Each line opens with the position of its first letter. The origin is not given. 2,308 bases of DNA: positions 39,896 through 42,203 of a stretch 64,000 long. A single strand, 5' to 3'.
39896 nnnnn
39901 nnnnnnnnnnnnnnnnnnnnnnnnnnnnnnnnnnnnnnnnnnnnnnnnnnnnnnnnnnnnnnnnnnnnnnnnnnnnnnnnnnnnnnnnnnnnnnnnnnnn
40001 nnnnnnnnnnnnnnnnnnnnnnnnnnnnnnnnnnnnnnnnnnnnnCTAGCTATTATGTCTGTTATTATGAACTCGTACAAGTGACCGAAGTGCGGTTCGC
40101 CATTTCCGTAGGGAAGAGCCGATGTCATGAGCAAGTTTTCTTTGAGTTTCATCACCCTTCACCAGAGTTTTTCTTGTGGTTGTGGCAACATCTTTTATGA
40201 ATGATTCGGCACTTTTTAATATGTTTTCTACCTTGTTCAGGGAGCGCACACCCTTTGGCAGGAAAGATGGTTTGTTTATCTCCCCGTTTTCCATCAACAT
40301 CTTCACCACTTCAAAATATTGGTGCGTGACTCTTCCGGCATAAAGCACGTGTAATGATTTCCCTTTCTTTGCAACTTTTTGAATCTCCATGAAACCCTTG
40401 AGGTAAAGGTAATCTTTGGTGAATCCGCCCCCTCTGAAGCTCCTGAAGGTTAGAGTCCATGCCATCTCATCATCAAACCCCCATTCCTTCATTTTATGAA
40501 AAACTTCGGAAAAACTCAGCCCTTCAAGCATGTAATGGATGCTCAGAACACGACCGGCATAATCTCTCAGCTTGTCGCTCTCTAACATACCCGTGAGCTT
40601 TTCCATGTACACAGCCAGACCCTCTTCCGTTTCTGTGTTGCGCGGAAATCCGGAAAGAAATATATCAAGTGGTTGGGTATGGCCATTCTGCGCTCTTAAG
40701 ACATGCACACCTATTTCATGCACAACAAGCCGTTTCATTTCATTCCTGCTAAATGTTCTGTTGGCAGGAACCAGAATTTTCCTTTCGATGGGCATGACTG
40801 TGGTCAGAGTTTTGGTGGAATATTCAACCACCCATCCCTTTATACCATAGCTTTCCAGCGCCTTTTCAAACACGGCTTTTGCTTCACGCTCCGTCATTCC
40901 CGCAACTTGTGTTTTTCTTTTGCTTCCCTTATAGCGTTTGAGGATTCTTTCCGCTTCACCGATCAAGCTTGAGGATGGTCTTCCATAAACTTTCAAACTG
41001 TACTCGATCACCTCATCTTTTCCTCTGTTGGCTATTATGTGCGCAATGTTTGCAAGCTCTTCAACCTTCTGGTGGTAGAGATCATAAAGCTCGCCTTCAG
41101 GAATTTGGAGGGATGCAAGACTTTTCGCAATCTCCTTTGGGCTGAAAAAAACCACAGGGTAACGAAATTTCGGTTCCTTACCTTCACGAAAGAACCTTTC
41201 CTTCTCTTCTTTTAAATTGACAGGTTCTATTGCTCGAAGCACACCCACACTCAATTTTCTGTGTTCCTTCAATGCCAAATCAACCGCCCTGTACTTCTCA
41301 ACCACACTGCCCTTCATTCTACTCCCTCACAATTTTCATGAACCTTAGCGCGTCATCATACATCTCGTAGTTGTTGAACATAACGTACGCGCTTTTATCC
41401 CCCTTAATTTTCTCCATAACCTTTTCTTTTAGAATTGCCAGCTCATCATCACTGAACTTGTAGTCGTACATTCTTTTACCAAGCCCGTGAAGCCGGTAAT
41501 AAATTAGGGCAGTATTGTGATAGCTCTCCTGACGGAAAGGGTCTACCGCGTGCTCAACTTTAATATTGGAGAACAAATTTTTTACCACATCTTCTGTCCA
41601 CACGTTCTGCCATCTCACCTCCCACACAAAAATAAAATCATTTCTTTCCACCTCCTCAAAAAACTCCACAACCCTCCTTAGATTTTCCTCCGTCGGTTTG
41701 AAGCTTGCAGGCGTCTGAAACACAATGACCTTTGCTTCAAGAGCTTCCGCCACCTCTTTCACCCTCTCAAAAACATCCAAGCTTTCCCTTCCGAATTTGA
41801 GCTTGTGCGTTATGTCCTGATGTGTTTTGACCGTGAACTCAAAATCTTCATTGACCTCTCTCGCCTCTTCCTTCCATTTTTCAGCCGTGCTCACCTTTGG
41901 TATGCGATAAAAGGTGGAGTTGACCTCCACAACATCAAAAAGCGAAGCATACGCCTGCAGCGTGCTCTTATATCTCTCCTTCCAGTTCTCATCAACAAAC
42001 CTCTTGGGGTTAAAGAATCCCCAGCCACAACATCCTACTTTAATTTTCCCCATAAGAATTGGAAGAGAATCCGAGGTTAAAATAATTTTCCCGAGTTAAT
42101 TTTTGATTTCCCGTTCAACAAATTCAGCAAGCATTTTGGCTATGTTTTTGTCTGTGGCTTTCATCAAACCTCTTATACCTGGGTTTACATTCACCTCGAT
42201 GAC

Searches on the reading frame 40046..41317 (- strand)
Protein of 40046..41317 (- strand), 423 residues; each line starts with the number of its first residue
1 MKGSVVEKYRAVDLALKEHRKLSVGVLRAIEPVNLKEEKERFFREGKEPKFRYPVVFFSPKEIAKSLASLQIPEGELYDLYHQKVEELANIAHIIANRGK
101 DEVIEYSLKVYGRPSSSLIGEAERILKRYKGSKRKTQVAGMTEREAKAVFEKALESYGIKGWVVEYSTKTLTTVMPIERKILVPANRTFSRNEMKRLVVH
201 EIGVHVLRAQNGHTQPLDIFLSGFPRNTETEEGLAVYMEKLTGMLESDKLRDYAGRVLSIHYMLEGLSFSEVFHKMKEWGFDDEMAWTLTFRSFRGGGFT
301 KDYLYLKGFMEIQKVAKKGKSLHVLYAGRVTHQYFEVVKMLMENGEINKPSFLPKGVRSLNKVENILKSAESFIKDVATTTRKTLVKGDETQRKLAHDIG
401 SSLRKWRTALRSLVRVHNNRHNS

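Call 3: search_protein_families(library=pfam, proteins=[window:40046-41317:-], max_evalue=0.1)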
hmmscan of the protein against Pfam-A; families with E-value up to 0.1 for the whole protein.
window:40046-41317:- (423 aa): 3 families
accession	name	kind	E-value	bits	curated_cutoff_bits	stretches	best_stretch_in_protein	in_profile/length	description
PF08014.17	MATCAP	-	1.8e-72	244.7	27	1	41-370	2-360/365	Microtubule-associated tyrosine carboxypeptidase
PF03562.22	MltA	-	0.022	15.2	24.3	1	317-355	98-136/163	MltA specific insert domain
PF15309.11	ALMS_motif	-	0.079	13.8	27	0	126-196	25-86/133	ALMS motif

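Call 4: search_protein_families(library=ncbifam, proteins=[window:40046-41317:-], max_evalue=0.1)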
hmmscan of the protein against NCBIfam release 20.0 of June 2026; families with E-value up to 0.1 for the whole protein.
window:40046-41317:- (423 aa): 2 families
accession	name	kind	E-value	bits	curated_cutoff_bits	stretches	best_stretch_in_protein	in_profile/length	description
TIGR02421.1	QEGLA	hypoth_equivalog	2.1e-77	260.8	338.65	1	24-368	12-366/368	flavohemoglobin expression-modulating QEGLA motif protein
NF008366.0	PRK11162.1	equivalog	0.079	11.9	242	0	323-359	198-234/366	murein transglycosylase A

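Call 49: find_homologous_proteins(query=window:40046-41317:-, max_evalue=1e-10)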
Query window:40046-41317:- (423 aa): 1254 proteins with E <= 1e-10 among 8000 candidates; the best 120 are listed.
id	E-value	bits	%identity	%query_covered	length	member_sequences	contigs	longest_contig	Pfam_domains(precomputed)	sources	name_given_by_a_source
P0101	1.8e-276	934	100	100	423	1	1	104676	PF08014.18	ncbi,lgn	-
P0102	1.3e-164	566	62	96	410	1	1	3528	PF08014.18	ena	-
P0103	3.8e-145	502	55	97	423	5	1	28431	PF08014.18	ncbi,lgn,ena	-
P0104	1.8e-144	500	54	97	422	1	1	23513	PF08014.18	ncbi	-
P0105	1.8e-101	358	45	96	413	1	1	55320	PF08014.18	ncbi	-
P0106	3.9e-71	258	39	79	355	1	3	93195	PF08014.18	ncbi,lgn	-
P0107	2.6e-70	255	39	77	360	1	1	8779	PF08014.18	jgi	jgi:uncharacterized protein (TIGR02421 family)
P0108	1.3e-69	253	39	82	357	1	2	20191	PF08014.18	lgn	-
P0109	3.3e-68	248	40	77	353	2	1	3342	PF08014.18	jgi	-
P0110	4.0e-68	248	40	77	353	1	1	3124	PF08014.18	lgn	-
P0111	1.9e-67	246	39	78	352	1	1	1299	PF08014.18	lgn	-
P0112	3.0e-65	239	41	69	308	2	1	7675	PF08014.18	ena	-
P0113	4.1e-64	235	36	84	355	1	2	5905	PF08014.18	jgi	-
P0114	6.3e-64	234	37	83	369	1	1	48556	PF08014.18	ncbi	-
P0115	1.4e-62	230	36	83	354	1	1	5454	PF08014.18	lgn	-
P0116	3.1e-62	229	32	81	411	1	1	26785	PF08014.18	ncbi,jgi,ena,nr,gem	ncbi:MAG: hypothetical protein DRP03_02570 [Candidatus Aenigmatarchaeota archaeon]|nr:MAG: hypotheti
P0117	3.1e-61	225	36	83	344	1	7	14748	PF08014.18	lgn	-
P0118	7.1e-61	224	36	80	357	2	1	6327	PF08014.18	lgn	-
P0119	3.4e-60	222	35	78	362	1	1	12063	PF08014.18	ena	-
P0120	7.5e-60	221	36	78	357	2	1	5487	PF08014.18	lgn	-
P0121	7.9e-60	221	34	83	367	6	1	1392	PF08014.18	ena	-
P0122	1.6e-59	220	36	79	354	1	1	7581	PF08014.18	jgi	jgi:uncharacterized protein (TIGR02421 family)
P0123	7.0e-59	218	39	78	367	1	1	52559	PF08014.18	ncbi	-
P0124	7.3e-59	218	35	79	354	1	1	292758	PF08014.18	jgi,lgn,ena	-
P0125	2.5e-58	216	33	78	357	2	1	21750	PF08014.18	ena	-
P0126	3.2e-58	216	36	84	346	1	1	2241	PF08014.18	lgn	-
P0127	2.6e-57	213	35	80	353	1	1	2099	PF08014.18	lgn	-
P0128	5.3e-57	212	35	90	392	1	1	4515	PF08014.18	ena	-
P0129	5.8e-57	211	37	81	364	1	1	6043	PF08014.18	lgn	-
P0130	1.5e-56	210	38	82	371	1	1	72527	PF08014.18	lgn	-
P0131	2.7e-56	209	36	78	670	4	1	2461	PF05013.18,PF08014.18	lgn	-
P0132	3.3e-56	209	35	78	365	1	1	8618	PF08014.18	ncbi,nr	ncbi:MAG: DUF1704 domain-containing protein [Candidatus Nanohaloarchaea archaeon]|nr:DUF1704 domain-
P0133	7.2e-56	208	35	90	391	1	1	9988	PF08014.18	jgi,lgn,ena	-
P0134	7.6e-56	208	35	79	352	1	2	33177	PF08014.18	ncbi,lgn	ncbi:MAG: tyrosine/phenylalanine carboxypeptidase domain-containing protein [Candidatus Nanoarchaeia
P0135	1.4e-55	207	37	78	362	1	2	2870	PF08014.18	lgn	-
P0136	2.0e-55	206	38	78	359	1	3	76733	PF08014.18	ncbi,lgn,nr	ncbi:DUF1704 domain-containing protein [Candidatus Woesearchaeota archaeon]|nr:DUF1704 domain-contai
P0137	2.5e-55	206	35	77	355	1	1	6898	PF08014.18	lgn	-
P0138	3.8e-55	205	33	83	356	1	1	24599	PF08014.18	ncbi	-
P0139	1.0e-54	204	36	78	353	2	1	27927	PF08014.18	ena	-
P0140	1.1e-54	204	39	62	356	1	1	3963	PF08014.18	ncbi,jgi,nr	ncbi:MAG: DUF1704 domain-containing protein [Candidatus Nanohaloarchaeota archaeon]|nr:DUF1704 domai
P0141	3.1e-54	202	34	83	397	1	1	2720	PF08014.18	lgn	-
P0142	3.2e-54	202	35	78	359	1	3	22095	PF08014.18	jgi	jgi:uncharacterized protein (TIGR02421 family)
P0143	4.3e-54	202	35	78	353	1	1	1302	PF08014.18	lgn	-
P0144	4.3e-54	202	35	76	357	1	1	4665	PF08014.18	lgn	-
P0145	4.9e-54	202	35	78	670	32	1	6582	PF05013.18,PF08014.18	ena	-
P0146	8.5e-54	201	36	72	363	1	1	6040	PF08014.18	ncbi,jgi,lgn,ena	-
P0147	2.6e-52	196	40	62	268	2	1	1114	PF08014.18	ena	-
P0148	5.4e-52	195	35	81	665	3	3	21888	PF05013.18,PF08014.18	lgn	-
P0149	6.8e-52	195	33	78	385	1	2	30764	PF08014.18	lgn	-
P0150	1.1e-51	194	33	84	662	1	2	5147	PF05013.18,PF08014.18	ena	-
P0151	1.1e-51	194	34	84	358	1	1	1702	PF08014.18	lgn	-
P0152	1.2e-51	194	31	84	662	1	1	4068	PF05013.18,PF08014.18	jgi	jgi:uncharacterized protein (TIGR02421 family)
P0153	1.5e-51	194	33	84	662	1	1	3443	PF05013.18,PF08014.18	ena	-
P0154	1.5e-51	194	33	84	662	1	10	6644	PF05013.18,PF08014.18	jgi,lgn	jgi:uncharacterized protein (TIGR02421 family)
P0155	1.5e-51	194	34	78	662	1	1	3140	PF05013.18,PF08014.18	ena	-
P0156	1.5e-51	194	33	84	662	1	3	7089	PF05013.18,PF08014.18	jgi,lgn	jgi:uncharacterized protein (TIGR02421 family)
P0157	2.0e-51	193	39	71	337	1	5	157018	PF08014.18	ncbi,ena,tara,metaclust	tara:strand:+ start:4476 stop:5489 length:1014 start_codon:yes stop_codon:yes gene_type:complete|met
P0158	2.2e-51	193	37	81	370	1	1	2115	PF08014.18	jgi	-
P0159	3.1e-51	193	35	79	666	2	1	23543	PF05013.18,PF08014.18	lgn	-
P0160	3.3e-51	192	34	79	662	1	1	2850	PF05013.18,PF08014.18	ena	-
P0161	4.6e-51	192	35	78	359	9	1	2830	PF08014.18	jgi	-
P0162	4.8e-51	192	34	84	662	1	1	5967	PF05013.18,PF08014.18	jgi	jgi:uncharacterized protein (TIGR02421 family)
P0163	5.0e-51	192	34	84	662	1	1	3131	PF05013.18,PF08014.18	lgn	-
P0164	5.4e-51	192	33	78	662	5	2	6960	PF05013.18,PF08014.18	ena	-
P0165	5.4e-51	192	34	78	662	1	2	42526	PF05013.18,PF08014.18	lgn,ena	-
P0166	5.5e-51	192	34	78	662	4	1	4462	PF05013.18,PF08014.18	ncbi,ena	-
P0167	5.5e-51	192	34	76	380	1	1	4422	PF08014.18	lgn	-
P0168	5.6e-51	192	34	78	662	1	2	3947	PF05013.18,PF08014.18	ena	-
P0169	5.6e-51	192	34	78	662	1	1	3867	PF05013.18,PF08014.18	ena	-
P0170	5.9e-51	192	34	84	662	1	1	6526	PF05013.18,PF08014.18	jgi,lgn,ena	jgi:uncharacterized protein (TIGR02421 family)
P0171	5.9e-51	192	34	84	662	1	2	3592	PF05013.18,PF08014.18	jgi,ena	-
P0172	6.0e-51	192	34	84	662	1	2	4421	PF05013.18,PF08014.18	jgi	-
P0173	6.0e-51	192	34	84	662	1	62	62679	PF05013.18,PF08014.18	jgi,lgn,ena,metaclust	jgi:uncharacterized protein (TIGR02421 family)|metaclust:\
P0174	6.0e-51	192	34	84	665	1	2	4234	PF05013.18,PF08014.18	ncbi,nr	ncbi:MAG: DUF1704 domain-containing protein [Nitrosomonadales bacterium]|nr:DUF1704 domain-containin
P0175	6.2e-51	192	34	84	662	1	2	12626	PF05013.18,PF08014.18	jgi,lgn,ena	jgi:uncharacterized protein (TIGR02421 family)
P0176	7.9e-51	191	34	78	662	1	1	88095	PF05013.18,PF08014.18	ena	-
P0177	9.8e-51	191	34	78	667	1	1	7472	PF05013.18,PF08014.18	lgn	-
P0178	1.1e-50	191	35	78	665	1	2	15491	PF05013.18,PF08014.18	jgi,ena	-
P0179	1.4e-50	190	34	83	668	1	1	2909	PF05013.18,PF08014.18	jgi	jgi:uncharacterized protein (TIGR02421 family)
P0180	1.9e-50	190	39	75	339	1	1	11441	PF08014.18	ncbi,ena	-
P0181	2.0e-50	190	35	77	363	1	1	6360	PF08014.18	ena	-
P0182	2.2e-50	190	33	84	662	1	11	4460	PF05013.18,PF08014.18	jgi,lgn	jgi:uncharacterized protein (TIGR02421 family)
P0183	2.2e-50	190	33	84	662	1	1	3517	PF05013.18,PF08014.18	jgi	jgi:uncharacterized protein (TIGR02421 family)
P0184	2.2e-50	190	33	84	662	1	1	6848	PF05013.18,PF08014.18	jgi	jgi:uncharacterized protein (TIGR02421 family)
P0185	2.2e-50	190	33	84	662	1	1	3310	PF05013.18,PF08014.18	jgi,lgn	jgi:uncharacterized protein (TIGR02421 family)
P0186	2.3e-50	190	33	78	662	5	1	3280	PF05013.18,PF08014.18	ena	-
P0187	2.6e-50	190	35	83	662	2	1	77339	PF05013.18,PF08014.18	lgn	-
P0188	2.8e-50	189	34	78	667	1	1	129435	PF05013.18,PF08014.18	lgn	-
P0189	2.9e-50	189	35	78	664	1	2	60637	PF05013.18,PF08014.18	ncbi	-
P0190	2.9e-50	189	35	78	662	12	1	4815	PF05013.18,PF08014.18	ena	-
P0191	3.4e-50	189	34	78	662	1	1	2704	PF05013.18,PF08014.18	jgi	jgi:uncharacterized protein (TIGR02421 family)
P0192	4.4e-50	189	34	84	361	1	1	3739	PF08014.18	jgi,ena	-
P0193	6.0e-50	188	32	78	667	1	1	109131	PF05013.18,PF08014.18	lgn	-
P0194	7.0e-50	188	34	76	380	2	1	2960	PF08014.18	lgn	-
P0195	8.3e-50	188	33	79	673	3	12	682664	PF05013.18,PF08014.18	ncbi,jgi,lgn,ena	-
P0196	8.4e-50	188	35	78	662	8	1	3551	PF05013.18,PF08014.18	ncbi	-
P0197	1.0e-49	188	34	83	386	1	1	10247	PF08014.18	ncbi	ncbi:MAG: tyrosine/phenylalanine carboxypeptidase domain-containing protein [Candidatus Woesearchaeo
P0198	1.7e-49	187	35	77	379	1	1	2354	PF08014.18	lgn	-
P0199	2.0e-49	187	33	78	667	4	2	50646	PF05013.18,PF08014.18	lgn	-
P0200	2.3e-49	186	34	77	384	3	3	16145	PF08014.18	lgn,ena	-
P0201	2.4e-49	186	33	75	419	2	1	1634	PF08014.18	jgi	jgi:uncharacterized protein (TIGR02421 family)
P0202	2.6e-49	186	33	79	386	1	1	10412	PF08014.18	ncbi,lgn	-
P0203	3.4e-49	186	35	78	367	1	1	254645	PF08014.18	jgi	jgi:uncharacterized protein (TIGR02421 family)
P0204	3.9e-49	186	35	80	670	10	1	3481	PF05013.18,PF08014.18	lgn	-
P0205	4.2e-49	186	32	78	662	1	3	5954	PF05013.18,PF08014.18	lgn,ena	-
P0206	6.0e-49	185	31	84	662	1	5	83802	PF05013.18,PF08014.18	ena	-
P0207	9.2e-49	184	34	77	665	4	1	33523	PF05013.18,PF08014.18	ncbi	-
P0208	9.4e-49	184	33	80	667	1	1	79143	PF05013.18,PF08014.18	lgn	-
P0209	1.3e-48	184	32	84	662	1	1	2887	PF05013.18,PF08014.18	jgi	jgi:uncharacterized protein (TIGR02421 family)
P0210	1.5e-48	184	33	76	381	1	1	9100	PF08014.18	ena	-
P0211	1.5e-48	184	33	78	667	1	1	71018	PF05013.18,PF08014.18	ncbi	-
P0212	1.5e-48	184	32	78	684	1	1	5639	PF05013.18,PF08014.18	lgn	-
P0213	1.9e-48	183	36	77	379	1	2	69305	PF08014.18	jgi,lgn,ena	jgi:uncharacterized protein (TIGR02421 family)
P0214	2.1e-48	183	32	83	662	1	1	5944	PF05013.18,PF08014.18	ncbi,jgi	ncbi:MAG: hypothetical protein ACI9O8_000992 [Patiriisocius sp.]|jgi:uncharacterized protein (TIGR02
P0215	2.2e-48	183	33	80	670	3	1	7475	PF05013.18,PF08014.18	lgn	-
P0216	2.3e-48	183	33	81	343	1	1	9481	PF08014.18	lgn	-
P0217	2.6e-48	183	31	84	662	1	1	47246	PF05013.18,PF08014.18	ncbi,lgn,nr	ncbi:MAG: flavohemoglobin expression-modulating QEGLA motif protein [Tenacibaculum sp.]|nr:flavohemo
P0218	3.4e-48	183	36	62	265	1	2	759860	PF08014.18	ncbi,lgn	-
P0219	3.4e-48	183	34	78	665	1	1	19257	PF05013.18,PF08014.18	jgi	-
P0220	3.7e-48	182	32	84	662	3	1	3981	PF05013.18,PF08014.18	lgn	-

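Call 50: find_encoding_contigs(protein=P0106, flank=6000, max_places=1)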
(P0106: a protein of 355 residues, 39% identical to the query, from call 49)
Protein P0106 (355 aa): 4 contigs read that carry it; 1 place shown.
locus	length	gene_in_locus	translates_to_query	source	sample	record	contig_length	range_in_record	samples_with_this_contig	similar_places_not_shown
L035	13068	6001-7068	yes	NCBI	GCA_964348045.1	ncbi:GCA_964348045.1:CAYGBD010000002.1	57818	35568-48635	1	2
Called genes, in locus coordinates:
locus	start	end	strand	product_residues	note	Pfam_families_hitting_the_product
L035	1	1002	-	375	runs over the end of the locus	PF09594:GT87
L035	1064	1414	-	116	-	PF01371:Trp_repressor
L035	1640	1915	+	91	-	-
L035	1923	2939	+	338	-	PF02646:RmuC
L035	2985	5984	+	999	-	PF00580:UvrD-helicase, PF13245:AAA_19, PF13604:AAA_30 (faint), PF21445:ADDB_N (faint), PF13361:UvrD_C, PF13538:UvrD_C_2 (faint), PF12705:PDDEXK_1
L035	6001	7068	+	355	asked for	PF08014:MATCAP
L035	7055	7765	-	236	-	PF08713:DNA_alkylation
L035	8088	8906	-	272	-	PF02388:FemAB (weak)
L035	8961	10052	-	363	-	PF02388:FemAB, PF13480:Acetyltransf_6, PF02388:FemAB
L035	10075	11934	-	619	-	PF00580:UvrD-helicase, PF13245:AAA_19, PF13361:UvrD_C, PF13538:UvrD_C_2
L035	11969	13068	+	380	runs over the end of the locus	PF03816:LytR_cpsA_psr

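Call 51: find_encoding_contigs(protein=P0136, flank=6000, max_places=1)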
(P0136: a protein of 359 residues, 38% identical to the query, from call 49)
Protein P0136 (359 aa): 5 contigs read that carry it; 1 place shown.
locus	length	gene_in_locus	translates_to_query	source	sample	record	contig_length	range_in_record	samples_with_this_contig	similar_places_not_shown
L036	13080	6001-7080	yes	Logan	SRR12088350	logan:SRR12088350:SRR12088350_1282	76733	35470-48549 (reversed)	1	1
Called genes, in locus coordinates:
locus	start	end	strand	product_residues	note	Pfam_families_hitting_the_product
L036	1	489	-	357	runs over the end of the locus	PF13406:SLT_2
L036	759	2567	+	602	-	PF00664:ABC_membrane, PF00005:ABC_tran, PF02463:SMC_N (weak)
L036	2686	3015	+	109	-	PF09685:MamF_MmsF (weak)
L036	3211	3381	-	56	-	-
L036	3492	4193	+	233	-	-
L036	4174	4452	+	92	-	PF14947:HTH_45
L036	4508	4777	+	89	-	-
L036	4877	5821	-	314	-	-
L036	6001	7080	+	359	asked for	PF08014:MATCAP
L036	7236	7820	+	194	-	-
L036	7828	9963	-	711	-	PF02463:SMC_N (weak), PF13175:AAA_15 (weak)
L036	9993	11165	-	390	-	-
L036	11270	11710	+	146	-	-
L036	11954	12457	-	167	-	-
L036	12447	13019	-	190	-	PF01909:NTP_transf_2, PF18765:Polbeta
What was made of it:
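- MATCAP-like genes are often unlinked to RimK (calls 50, 51).
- Tried and rejected: MATCAP contexts in L035 and L036 showed no ligase (calls 50, 51), so MATCAP is not a universal partner.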

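Call 52: find_encoding_contigs(protein=P0195, flank=6000, max_places=1)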
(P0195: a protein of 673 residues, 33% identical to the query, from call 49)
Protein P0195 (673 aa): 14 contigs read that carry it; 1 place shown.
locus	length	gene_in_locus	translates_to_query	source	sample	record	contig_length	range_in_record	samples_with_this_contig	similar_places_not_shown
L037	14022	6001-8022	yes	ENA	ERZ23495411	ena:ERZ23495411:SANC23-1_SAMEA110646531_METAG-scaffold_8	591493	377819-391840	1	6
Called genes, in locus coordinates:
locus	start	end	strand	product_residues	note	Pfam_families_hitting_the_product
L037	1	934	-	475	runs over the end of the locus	PF11638:DnaA_N, PF00308:Bac_DnaA, PF01695:IstB_IS21, PF08299:Bac_DnaA_C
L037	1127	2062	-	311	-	PF00149:Metallophos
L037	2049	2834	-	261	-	PF02872:5_nucleotid_C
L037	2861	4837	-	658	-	PF00676:E1_dh, PF13292:DXP_synthase_N (faint), PF02779:Transket_pyr, PF02780:Transketolase_C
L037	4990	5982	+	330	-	PF02951:GSH-S_N, PF08443:RimK, PF02955:GSH-S_ATP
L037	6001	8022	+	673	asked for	PF05013:FGase, PF08014:MATCAP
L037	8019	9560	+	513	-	PF10079:Rossmann-like_BshC, PF24850:CC_BshC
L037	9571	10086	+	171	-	PF05163:DinB (faint), PF07606:DUF1569, PF12867:DinB_2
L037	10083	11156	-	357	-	PF03150:CCP_MauG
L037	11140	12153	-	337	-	PF03150:CCP_MauG, PF00034:Cytochrom_C (weak)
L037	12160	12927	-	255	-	PF20243:MbnP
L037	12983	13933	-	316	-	-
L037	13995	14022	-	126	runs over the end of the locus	-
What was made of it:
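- A bacterial FGase-MATCAP fusion sits beside an ATP-grasp ligase (call 52).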

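Call 70: search_solved_structures(query=window:40046-41317:-, max_evalue=0.01, show_alignments=1)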
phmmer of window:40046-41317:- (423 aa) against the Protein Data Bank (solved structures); distinct sequences matched with E-value up to 0.01: 2.
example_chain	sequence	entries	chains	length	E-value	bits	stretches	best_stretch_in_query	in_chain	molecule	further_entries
7z5g_A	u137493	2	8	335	1.2e-06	30.8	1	117-332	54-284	Uncharacterized protein KIAA0895-like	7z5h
7z6s_C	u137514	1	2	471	7.1e-06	28.3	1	117-318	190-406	Uncharacterized protein KIAA0895-like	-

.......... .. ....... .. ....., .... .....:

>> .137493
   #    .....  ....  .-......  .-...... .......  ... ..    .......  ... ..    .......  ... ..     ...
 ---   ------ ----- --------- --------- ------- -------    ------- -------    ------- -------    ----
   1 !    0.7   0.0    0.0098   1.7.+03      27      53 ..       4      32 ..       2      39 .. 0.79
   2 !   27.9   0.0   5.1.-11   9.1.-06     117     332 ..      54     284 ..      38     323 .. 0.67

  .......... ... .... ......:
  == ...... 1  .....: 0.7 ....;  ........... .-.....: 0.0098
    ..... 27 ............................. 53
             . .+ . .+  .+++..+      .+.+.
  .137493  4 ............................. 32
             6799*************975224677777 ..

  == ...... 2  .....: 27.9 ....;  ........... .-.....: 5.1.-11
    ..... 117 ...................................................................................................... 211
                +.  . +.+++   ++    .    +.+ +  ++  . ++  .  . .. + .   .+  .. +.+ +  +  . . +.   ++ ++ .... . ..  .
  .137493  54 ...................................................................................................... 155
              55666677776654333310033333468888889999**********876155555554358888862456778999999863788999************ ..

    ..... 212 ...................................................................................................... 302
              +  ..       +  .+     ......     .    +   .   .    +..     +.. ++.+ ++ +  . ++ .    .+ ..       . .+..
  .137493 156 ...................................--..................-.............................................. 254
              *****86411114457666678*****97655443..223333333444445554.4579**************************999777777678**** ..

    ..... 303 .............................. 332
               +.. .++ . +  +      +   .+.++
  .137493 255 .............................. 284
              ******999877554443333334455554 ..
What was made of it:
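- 40046..41317 (-): MATCAP/TMCP-family (former DUF1704, 'QEGLA') metallocarboxypeptidase homologue, 423 aa. It is the probable trimmer of C-terminal Glu residues. HEIGVH and TEEGLA align to HEIGTH and TEEGLA of human MATCAP 7z5g (call 70).
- On MATCAP / TMCP (PF08014, former DUF1704): HEIGVH and TEEGLA align with human MATCAP 7z5g (call 70).
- The motifs are conserved here (call 70).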

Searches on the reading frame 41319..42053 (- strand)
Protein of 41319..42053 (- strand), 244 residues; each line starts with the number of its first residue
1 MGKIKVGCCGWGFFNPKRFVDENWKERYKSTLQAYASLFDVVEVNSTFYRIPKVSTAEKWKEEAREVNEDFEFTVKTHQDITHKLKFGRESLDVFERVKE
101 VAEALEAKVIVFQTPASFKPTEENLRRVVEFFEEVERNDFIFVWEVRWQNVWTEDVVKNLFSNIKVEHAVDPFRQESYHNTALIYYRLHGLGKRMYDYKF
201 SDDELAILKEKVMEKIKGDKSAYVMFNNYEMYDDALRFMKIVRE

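Call 3: search_protein_families(library=pfam, proteins=[window:41319-42053:-], max_evalue=0.1)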
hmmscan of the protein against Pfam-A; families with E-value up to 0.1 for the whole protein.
window:41319-42053:- (244 aa): 2 families
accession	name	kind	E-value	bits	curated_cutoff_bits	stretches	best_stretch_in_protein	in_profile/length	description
PF01904.24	DUF72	-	2.8e-37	129.3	25.3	1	29-237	8-213/217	Protein of unknown function DUF72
PF01261.30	AP_endonuc_2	-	0.022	14.9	31.1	1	39-135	9-111/249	Xylose isomerase-like TIM barrel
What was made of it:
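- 41319..42053 (-): DUF72 TIM-barrel protein, 244 aa, 42 nt downstream of RimK and 1 nt upstream of the MATCAP-like gene. It accompanies the module only in this clade, and its role in the module is unknown. PF01904 129.3 bits (call 3).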

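Call 4: search_protein_families(library=ncbifam, proteins=[window:41319-42053:-], max_evalue=0.1)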
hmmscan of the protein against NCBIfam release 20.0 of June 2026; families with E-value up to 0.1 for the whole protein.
window:41319-42053:- (244 aa): 2 families
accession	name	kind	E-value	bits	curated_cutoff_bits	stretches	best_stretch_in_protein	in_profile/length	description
NF007637.0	PRK10302.1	equivalog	2.8e-11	43.2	412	1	22-152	12-137/272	hypothetical protein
NF048010.1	SfplDhtActHpsHDes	equivalog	0.042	12.7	430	1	62-136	177-253/298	(2S)-3-sulfopropanediol dehydratase activating enzyme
